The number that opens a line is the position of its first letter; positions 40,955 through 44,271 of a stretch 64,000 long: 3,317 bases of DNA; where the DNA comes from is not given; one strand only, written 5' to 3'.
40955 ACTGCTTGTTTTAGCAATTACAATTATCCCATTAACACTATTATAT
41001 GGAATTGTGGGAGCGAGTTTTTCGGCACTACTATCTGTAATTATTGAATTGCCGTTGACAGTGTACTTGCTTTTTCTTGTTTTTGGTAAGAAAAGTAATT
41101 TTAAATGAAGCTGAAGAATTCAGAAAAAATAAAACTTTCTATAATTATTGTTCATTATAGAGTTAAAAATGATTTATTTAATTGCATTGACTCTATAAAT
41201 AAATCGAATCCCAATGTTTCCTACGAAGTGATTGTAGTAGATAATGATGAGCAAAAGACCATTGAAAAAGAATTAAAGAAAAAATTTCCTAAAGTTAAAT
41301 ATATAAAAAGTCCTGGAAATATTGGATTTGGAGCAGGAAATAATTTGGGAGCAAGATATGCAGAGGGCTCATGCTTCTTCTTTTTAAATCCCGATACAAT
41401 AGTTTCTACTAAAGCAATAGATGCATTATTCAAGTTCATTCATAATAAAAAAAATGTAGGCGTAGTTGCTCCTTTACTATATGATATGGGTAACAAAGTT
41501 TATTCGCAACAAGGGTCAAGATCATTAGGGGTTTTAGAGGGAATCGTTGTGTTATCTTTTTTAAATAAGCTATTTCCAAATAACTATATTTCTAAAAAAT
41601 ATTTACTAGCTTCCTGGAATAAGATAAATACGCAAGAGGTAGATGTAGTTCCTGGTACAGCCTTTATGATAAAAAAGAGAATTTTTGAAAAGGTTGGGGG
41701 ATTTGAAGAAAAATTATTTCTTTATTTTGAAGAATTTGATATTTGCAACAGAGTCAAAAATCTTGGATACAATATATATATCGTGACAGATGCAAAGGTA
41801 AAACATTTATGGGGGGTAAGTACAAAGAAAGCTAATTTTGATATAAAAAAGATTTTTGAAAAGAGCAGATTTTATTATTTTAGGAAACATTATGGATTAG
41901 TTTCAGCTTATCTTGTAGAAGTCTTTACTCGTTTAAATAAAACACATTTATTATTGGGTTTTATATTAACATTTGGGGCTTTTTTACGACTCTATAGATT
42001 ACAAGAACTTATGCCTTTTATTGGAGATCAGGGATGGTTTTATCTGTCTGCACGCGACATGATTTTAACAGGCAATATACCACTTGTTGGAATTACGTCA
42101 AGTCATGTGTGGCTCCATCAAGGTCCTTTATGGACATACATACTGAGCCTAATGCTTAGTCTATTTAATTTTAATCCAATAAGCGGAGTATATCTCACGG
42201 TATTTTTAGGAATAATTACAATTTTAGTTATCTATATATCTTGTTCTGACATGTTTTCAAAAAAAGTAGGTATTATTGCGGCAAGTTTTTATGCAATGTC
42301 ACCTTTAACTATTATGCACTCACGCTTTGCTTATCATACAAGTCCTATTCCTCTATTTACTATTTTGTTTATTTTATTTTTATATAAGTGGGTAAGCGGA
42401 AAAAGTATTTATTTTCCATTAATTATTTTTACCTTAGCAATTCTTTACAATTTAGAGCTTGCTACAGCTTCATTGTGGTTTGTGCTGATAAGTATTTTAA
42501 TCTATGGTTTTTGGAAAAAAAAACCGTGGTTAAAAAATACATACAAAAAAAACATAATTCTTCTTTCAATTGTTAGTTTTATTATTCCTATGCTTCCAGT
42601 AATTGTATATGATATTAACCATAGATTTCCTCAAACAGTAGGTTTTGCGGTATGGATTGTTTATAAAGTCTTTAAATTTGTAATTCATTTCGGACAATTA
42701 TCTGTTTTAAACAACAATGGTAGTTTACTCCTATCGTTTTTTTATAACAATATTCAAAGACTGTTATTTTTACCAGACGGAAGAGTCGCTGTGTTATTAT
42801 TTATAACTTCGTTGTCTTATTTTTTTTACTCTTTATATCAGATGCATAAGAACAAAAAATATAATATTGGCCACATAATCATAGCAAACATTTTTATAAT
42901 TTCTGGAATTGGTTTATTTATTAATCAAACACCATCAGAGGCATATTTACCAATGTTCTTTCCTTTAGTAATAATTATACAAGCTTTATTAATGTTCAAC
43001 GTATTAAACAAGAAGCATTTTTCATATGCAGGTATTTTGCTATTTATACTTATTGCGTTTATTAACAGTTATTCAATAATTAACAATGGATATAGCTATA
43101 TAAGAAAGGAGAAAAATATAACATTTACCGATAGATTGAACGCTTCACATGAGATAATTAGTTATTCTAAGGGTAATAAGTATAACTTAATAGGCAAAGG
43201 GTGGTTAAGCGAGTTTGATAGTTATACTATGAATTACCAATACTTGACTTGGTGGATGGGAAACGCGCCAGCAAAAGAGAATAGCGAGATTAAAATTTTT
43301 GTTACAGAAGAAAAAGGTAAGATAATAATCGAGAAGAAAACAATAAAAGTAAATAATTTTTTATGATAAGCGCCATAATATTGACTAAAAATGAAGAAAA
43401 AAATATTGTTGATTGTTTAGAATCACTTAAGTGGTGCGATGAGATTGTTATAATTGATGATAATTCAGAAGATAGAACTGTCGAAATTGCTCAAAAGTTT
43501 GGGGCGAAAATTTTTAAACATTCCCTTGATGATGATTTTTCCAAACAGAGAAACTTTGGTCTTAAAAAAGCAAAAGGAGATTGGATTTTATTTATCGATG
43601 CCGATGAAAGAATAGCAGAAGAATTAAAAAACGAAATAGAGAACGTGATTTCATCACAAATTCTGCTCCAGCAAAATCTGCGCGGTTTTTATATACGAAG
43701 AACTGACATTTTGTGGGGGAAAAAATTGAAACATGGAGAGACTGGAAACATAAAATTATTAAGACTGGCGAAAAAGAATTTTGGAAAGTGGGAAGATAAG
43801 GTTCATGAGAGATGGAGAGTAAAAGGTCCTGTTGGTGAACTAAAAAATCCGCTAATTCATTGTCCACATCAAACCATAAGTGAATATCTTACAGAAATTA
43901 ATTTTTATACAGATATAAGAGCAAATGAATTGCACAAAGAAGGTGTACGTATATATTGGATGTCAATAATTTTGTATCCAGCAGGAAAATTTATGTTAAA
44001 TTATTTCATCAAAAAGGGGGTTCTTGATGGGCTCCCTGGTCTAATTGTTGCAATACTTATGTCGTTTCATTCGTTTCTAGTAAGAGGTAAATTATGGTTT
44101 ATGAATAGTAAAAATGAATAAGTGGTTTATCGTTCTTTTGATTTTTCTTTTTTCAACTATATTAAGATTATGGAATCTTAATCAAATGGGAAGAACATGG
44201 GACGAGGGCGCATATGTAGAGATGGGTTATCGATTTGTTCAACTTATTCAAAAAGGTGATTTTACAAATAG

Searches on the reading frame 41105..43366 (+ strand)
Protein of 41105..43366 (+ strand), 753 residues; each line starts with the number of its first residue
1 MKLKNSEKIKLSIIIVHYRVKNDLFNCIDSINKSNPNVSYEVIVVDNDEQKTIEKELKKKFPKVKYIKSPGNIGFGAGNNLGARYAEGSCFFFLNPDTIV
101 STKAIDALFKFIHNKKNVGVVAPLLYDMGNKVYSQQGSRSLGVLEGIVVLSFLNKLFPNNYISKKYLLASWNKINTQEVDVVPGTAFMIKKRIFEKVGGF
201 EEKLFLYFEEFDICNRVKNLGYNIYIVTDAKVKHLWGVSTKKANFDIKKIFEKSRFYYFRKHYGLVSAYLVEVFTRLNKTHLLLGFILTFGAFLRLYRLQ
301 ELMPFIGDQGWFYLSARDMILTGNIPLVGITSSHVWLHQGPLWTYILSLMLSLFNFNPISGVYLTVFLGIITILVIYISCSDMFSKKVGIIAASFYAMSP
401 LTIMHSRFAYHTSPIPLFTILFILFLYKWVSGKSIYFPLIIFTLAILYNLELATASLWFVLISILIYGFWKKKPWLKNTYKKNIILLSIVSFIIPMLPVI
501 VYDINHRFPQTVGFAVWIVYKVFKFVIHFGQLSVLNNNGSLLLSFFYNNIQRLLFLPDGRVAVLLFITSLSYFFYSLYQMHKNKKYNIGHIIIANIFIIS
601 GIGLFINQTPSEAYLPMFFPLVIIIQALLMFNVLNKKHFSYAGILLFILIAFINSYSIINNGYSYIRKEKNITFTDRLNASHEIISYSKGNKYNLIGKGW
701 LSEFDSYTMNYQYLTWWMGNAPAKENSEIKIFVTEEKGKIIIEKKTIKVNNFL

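Call 6: search_protein_families(library=pfam, proteins=[window:41105-43366:+], max_evalue=0.01)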
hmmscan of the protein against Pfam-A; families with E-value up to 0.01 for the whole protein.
window:41105-43366:+ (753 aa): 5 families
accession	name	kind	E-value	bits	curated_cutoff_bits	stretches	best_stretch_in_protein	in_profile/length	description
PF00535.33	Glycos_transf_2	-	1.2e-16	61.5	23.3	1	12-196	1-166/168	Glycosyl transferase family 2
PF10111.15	Glyco_tranf_2_2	-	7.8e-09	35.9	27.3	1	38-224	28-206/276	Glycosyltransferase like family 2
PF13231.12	PMT_2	-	4.5e-08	33.9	26.1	1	339-493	2-155/160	Dolichyl-phosphate-mannose-protein mannosyltransferase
PF13641.12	Glyco_tranf_2_3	-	3.9e-07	30.7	27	1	11-237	3-214/230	Glycosyltransferase like family 2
PF02709.20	Glyco_transf_7C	-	0.0055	16.8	23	0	184-229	21-67/78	N-terminal domain of galactosyltransferase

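Call 7: search_protein_families(library=ncbifam, proteins=[window:41105-43366:+], max_evalue=0.01)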
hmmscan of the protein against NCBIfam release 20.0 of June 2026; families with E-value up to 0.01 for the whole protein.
window:41105-43366:+ (753 aa): 11 families
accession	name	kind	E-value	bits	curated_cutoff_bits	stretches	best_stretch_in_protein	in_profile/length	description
TIGR01556.1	rhamnosyltran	subfamily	3.6e-17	62.4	200.55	1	36-289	18-259/281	rhamnosyltransferase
TIGR04283.1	glyco_like_mftF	equivalog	3.7e-13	49.6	182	1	11-118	1-104/221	TIGR04283 family arsenosugar biosynthesis glycosyltransferase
NF038299.1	EPS_HpsN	equivalog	4.6e-10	39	425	1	10-263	2-247/317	hormogonium polysaccharide biosynthesis glycosyltransferase HpsN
TIGR03965.1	mycofact_glyco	equivalog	7.6e-10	38.2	280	2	20-123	85-189/467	mycofactocin biosynthesis glycosyltransferase MftF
NF007482.0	PRK10073.1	equivalog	1.9e-08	33.7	423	1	6-113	3-111/334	glycosyltransferase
NF041875.1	EPS_EpsD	equivalog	5.7e-06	26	370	1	11-127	1-119/325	exopolysaccharide biosynthesis glycosyltransferase EpsD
TIGR04009.1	wcaE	equivalog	3.7e-05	23.1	369.2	1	11-131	3-126/248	colanic acid biosynthesis glycosyltransferase WcaE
TIGR03937.1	PgaC_IcaA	equivalog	3.9e-05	22.8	422.3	1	4-121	40-159/407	poly-beta-1,6-N-acetyl-D-glucosamine synthase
NF050113.1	gal_furan_GlfT1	equivalog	6.3e-05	22.4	330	1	13-126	4-118/290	galactofuranosyltransferase GlfT1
NF041394.1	GtaseAglG_Halo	equivalog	0.00052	19.4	440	0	10-120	2-115/304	glucosyl-dolichyl phosphate glucuronosyltransferase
NF047683.1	TeichurnBiosyTuaG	equivalog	0.0068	16.1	400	0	8-116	5-115/252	teichuronic acid biosynthesis protein TuaG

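Call 9: search_solved_structures(query=window:41105-43366:+, max_evalue=1)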
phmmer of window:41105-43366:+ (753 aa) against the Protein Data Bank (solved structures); distinct sequences matched with E-value up to 1: 11.
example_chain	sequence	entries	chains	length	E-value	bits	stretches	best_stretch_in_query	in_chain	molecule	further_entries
6p61_A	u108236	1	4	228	1.4e-06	30.1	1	11-123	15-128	Glycosyltransferase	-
5hea_A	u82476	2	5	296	0.00036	22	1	11-112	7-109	Putative glycosyltransferase (GalT1)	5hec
6e7i_A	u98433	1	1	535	0.00061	21.3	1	13-236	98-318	Polypeptide N-acetylgalactosaminyltransferase 2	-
6nqt_A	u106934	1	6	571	0.0007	21.1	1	13-236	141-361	Polypeptide N-acetylgalactosaminyltransferase 2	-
2ffu_A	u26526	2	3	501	0.0014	20.1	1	13-236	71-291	Polypeptide N-acetylgalactosaminyltransferase 2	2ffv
6egs_A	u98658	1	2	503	0.0014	20.1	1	13-236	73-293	Polypeptide N-acetylgalactosaminyltransferase 2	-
4d0t_A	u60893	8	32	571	0.0019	19.7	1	13-236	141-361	POLYPEPTIDE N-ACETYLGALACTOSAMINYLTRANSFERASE 2 | POLYPEPTIDE GALNAC-TRANSFERASE T2 | GALNAC-T2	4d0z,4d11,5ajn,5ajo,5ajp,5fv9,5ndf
4d11_C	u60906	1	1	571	0.0019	19.7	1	13-236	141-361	POLYPEPTIDE GALNAC-TRANSFERASE T2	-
6pxu_A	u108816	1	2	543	0.016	16.6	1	11-206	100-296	Polypeptide N-acetylgalactosaminyltransferase 12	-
5tze_C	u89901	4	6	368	0.026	15.9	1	10-112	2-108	Glycosyl transferase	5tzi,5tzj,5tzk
6ez7_A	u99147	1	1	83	0.078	14.3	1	212-265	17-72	Protein PES4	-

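Call 11: find_homologous_proteins(query=window:41105-43366:+)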
Query window:41105-43366:+ (753 aa): 1285 proteins with E <= 0.001 among 8000 candidates; the best 120 are listed.
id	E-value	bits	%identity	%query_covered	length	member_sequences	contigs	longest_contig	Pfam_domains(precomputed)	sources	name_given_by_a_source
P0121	0.0e+0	1674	100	100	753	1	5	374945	PF10111.15,PF13641.13,PF00535.33,PF13231.13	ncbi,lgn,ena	ncbi:MAG: glycosyltransferase [Patescibacteria group bacterium]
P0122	0.0e+0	1249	74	98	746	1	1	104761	PF10111.15,PF13641.13,PF00535.33,PF13231.13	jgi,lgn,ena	-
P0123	0.0e+0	1176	70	100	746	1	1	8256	PF10111.15,PF13641.13,PF00535.33,PF13231.13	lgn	-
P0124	0.0e+0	1144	67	98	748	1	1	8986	PF00535.33,PF13231.13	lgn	-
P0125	0.0e+0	1048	63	98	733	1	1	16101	PF10111.15,PF13641.13,PF00535.33,PF13231.13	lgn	-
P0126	8.6e-295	998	59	99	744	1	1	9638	PF10111.15,PF13641.13,PF00535.33,PF13231.13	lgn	-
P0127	5.6e-286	969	58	99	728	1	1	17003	PF10111.15,PF13641.13,PF00535.33,PF13231.13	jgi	-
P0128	4.0e-268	910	55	99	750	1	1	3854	PF10111.15,PF13641.13,PF00535.33,PF13231.13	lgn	-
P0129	1.1e-262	892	54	98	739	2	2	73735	PF10111.15,PF13641.13,PF00535.33,PF13231.13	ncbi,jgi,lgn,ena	-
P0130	5.3e-254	863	53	99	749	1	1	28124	PF13712.13,PF10111.15,PF13641.13,PF00535.33,PF13231.13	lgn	-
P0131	4.9e-252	857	53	98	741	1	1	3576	PF13641.13,PF00535.33,PF13231.13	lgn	-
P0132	2.2e-251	854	53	97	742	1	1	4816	PF10111.15,PF13641.13,PF00535.33,PF13231.13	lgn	-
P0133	4.0e-249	847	53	97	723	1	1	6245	PF10111.15,PF13641.13,PF00535.33,PF13231.13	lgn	-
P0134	1.1e-246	839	53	99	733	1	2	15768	PF10111.15,PF13641.13,PF00535.33,PF13231.13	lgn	-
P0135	3.5e-244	831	51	98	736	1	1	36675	PF10111.15,PF13641.13,PF00535.33,PF13231.13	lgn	-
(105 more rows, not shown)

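Call 22: find_encoding_contigs(protein=P0121, flank=10000, max_places=4)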
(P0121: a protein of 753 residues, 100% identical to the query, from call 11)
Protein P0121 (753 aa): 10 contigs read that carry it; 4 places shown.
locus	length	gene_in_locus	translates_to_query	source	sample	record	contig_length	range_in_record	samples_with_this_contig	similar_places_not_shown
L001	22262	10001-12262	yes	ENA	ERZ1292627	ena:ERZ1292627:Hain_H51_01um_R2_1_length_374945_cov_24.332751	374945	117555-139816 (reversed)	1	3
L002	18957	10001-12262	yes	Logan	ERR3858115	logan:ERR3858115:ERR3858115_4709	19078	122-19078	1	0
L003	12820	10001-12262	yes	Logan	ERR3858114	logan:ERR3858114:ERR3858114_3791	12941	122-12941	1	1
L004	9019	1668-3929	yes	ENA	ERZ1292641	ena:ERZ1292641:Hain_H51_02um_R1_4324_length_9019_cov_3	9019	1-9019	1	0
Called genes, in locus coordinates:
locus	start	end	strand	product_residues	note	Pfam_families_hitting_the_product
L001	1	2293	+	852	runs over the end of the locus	PF00535:Glycos_transf_2, PF10111:Glyco_tranf_2_2 (faint), PF13506:Glyco_transf_21 (faint), PF13641:Glyco_tranf_2_3, PF13231:PMT_2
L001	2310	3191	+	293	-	PF01370:Epimerase, PF04321:RmlD_sub_bind (weak), PF16363:GDP_Man_Dehyd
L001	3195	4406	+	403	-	PF08421:Methyltransf_13, PF13489:Methyltransf_23, PF08241:Methyltransf_11, PF08242:Methyltransf_12, PF13649:Methyltransf_25 (weak), PF08484:Methyltransf_14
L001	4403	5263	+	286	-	PF04724:Glyco_transf_17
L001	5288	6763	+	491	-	PF01943:Polysacc_synt, PF13440:Polysacc_synt_3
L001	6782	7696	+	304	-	PF13641:Glyco_tranf_2_3, PF00535:Glycos_transf_2, PF13632:Glyco_trans_2_3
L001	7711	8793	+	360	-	PF13439:Glyco_transf_4 (faint), PF00534:Glycos_transf_1, PF13524:Glyco_trans_1_2, PF13692:Glyco_trans_1_4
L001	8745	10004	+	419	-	PF01943:Polysacc_synt, PF13440:Polysacc_synt_3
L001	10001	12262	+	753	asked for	PF00535:Glycos_transf_2, PF10111:Glyco_tranf_2_2, PF13641:Glyco_tranf_2_3, PF13231:PMT_2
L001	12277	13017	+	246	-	PF00535:Glycos_transf_2, PF10111:Glyco_tranf_2_2 (faint)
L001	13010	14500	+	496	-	PF02366:PMT, PF13231:PMT_2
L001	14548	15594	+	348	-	PF05368:NmrA, PF01073:3Beta_HSD, PF01370:Epimerase, PF02719:Polysacc_synt_2, PF07993:NAD_binding_4, PF13460:NAD_binding_10, PF16363:GDP_Man_Dehyd, PF08485:Polysacc_syn_2C, +2 more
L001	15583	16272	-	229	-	PF00535:Glycos_transf_2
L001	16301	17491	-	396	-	PF02350:Epimerase_2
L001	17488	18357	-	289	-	PF01370:Epimerase, PF04321:RmlD_sub_bind, PF07993:NAD_binding_4 (weak)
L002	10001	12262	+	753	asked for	PF00535:Glycos_transf_2, PF10111:Glyco_tranf_2_2, PF13641:Glyco_tranf_2_3, PF13231:PMT_2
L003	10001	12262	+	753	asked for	PF00535:Glycos_transf_2, PF10111:Glyco_tranf_2_2, PF13641:Glyco_tranf_2_3, PF13231:PMT_2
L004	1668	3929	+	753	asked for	PF00535:Glycos_transf_2, PF10111:Glyco_tranf_2_2, PF13641:Glyco_tranf_2_3, PF13231:PMT_2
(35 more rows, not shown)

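Call 30: predict_structure(alignment_id=A2)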
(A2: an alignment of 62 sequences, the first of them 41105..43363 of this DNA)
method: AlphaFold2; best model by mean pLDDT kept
length: 753 residues; sequences in the alignment: 62
mean_pLDDT: 90.1   pTM: 0.84
mean pLDDT of the five models: 90.1, 90.0, 89.8, 88.2, 87.9
residues with pLDDT >= 90: 552; 70-90: 152; 50-70: 34; < 50: 15
segments of 3 or more residues with pLDDT < 50: 1-5, 330-336, 751-753
pLDDT, mean of each block of 10 residues (from residue 1): 62 93 94 92 93 92 93 90 95 94 94 93 91 90 94 89 93 94 89 95 90 96 96 79 79 95 95 90 96 97 92 91 69 51 90 95 97 98 97 98 95 96 98 96 94 90 96 92 95 87 72 73 74 62 92 96 98 97 95 96 83 91 98 93 95 96 83 94 95 91 86 96 92 90 84 43
secondary structure, 60 per line:
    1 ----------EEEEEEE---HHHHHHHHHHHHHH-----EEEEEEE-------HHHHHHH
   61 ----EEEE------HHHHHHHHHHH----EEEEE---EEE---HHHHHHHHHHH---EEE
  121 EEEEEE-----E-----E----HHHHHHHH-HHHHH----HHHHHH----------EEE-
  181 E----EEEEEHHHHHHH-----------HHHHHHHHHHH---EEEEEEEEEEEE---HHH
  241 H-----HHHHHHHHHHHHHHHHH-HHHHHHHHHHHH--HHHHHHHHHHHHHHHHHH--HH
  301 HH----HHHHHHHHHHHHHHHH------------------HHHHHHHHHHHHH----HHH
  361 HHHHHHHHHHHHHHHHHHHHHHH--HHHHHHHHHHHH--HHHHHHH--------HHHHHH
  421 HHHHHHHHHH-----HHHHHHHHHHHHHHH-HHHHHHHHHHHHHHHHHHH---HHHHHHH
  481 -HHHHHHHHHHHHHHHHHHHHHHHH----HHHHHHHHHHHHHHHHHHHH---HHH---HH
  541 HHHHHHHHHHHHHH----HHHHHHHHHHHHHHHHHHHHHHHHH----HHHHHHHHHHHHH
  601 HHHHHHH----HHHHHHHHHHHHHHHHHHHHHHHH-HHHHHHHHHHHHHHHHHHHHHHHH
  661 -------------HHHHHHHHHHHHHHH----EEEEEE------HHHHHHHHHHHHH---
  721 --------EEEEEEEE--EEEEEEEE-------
elements in order (helices of 4 or more, strands of 3 or more residues): E11-17 H21-34 E40-46 H54-60 E65-68 H75-85 E90-94 E98-100 H104-114 E118-126 H143-150 H152-156 H161-166 E177-179 E186-190 H191-197 H209-219 E223-234 H238-241 H247-263 H265-276 H279-296 H299-302 H307-322 H341-353 H358-383 H386-397 H400-406 H415-430 H436-450 H452-470 H474-480 H482-505 H510-529 H539-554 H559-583 H588-607 H612-635 H637-660 H674-688 E693-698 H705-717 E729-736 E739-746

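Call 33: search_solved_structures(query=A2, max_evalue=0.1)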
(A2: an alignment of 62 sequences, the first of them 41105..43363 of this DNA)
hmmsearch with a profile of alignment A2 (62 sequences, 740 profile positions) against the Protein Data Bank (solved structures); distinct sequences matched with E-value up to 0.1: 43.
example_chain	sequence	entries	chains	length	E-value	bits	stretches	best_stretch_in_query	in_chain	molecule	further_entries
2z87_A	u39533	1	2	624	3.4e-20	75.1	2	6-202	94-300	Chondroitin synthase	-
2z86_A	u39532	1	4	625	3.4e-20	75.1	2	6-202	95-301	Chondroitin synthase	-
6p61_A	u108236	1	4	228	1e-15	60.4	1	3-118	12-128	Glycosyltransferase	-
6s22_A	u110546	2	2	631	7.2e-13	50.9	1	6-233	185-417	Polypeptide N-acetylgalactosaminyltransferase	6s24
3bcv_A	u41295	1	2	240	1.5e-11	46.6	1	5-109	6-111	Putative glycosyltransferase protein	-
6h1j_A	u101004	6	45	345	1.9e-11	46.2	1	4-160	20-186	Probable ss-1,3-N-acetylglucosaminyltransferase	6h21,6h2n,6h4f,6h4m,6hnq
5hea_A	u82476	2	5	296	4.1e-11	45.1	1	6-110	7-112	Putative glycosyltransferase (GalT1)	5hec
6iwq_A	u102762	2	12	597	4.6e-10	41.6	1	7-231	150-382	N-acetylgalactosaminyltransferase 7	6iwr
8bz8_A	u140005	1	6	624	5.7e-10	41.3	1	2-111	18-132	Glycosyltransferase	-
8bz4_A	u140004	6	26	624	5.8e-10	41.3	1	2-111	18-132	Glycosyltransferase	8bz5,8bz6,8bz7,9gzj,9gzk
5tze_C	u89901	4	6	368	8.7e-10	40.8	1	4-113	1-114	Glycosyl transferase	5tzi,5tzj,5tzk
5mlz_A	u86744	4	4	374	1.2e-09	40.3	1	3-116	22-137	Dolichol monophosphate mannose synthase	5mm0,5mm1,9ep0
6e7i_A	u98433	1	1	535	1.4e-09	40.1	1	8-232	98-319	Polypeptide N-acetylgalactosaminyltransferase 2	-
6nqt_A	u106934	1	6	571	1.6e-09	39.8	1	8-232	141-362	Polypeptide N-acetylgalactosaminyltransferase 2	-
5tz8_A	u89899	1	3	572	1.8e-09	39.7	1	4-113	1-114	Glycosyl transferase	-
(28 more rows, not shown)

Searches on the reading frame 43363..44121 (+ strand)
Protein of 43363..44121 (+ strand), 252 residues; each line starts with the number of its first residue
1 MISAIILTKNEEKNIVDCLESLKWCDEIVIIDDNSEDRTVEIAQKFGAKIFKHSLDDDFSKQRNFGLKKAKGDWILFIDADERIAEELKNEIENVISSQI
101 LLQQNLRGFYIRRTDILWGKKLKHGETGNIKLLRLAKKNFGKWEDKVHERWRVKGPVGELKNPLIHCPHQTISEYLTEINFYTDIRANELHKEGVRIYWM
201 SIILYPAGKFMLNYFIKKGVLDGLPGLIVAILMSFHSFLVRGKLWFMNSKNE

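Call 6: search_protein_families(library=pfam, proteins=[window:43363-44121:+], max_evalue=0.01)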
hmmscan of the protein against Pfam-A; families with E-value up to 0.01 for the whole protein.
window:43363-44121:+ (252 aa): 3 families
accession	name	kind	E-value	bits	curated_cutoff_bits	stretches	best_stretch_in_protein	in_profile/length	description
PF00535.33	Glycos_transf_2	-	1.3e-22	81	23.3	1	3-87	1-94/168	Glycosyl transferase family 2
PF13704.12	Glyco_tranf_2_4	-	4e-06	27.7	27.5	1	24-85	17-85/98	Glycosyl transferase family 2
PF10111.15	Glyco_tranf_2_2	-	9.4e-06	25.7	27.3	1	5-100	3-110/276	Glycosyltransferase like family 2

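Call 7: search_protein_families(library=ncbifam, proteins=[window:43363-44121:+], max_evalue=0.01)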
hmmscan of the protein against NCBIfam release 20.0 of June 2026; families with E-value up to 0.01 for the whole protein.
window:43363-44121:+ (252 aa): 18 families
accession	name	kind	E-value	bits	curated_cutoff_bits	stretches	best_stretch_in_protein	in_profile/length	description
TIGR04283.1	glyco_like_mftF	equivalog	1.6e-16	60.6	182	1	2-98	1-99/221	TIGR04283 family arsenosugar biosynthesis glycosyltransferase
TIGR04195.1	S_glycosyl_SunS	equivalog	1.7e-13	50.2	350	1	2-96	59-155/421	SunS family peptide S-glycosyltransferase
NF007482.0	PRK10073.1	equivalog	1.7e-10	40.4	423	1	2-92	8-106/334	glycosyltransferase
NF010496.0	PRK13915.1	equivalog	6.5e-08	32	262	1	2-82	33-127/307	glucosyl-3-phosphoglycerate synthase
TIGR03965.1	mycofact_glyco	equivalog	1.1e-06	27.8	280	1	3-82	77-165/467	mycofactocin biosynthesis glycosyltransferase MftF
TIGR04182.1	glyco_TIGR04182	equivalog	1.7e-06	27.7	325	1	3-83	3-84/293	S-layer glycoprotein N-glycosyltransferase AglJ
NF038302.1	EPS_HpsE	equivalog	8e-06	25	300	1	19-85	29-100/307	hormogonium polysaccharide biosynthesis glycosyltransferase HpsE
NF047683.1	TeichurnBiosyTuaG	equivalog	4.4e-05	23.2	400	1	3-92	9-108/252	teichuronic acid biosynthesis protein TuaG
NF050050.1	ProtGlycPglI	equivalog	4.4e-05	23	500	1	2-87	4-99/306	GalNAc(5)-diNAcBac-PP-undecaprenol beta-1,3-glucosyltransferase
NF041875.1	EPS_EpsD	equivalog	0.00011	21.8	370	1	3-88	2-96/325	exopolysaccharide biosynthesis glycosyltransferase EpsD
NF038299.1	EPS_HpsN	equivalog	0.00029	19.9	425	1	2-88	3-98/317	hormogonium polysaccharide biosynthesis glycosyltransferase HpsN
TIGR03937.1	PgaC_IcaA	equivalog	0.00055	19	422.3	1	1-86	46-140/407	poly-beta-1,6-N-acetyl-D-glucosamine synthase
NF041391.1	DPhHxTase_Halo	equivalog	0.00062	18.8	375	0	10-53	5-51/213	dolichyl-phosphate hexose transferase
NF050819.1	PolSacchBiosHfsG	equivalog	0.00077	18.7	500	1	9-81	22-101/302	polysaccharide biosynthesis protein HfsG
NF058614.1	PPMAGASynPpgS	equivalog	0.0012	18.3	370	1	5-55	5-56/226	polyprenyl-phospho-N-acetylgalactosaminyl synthase PpgS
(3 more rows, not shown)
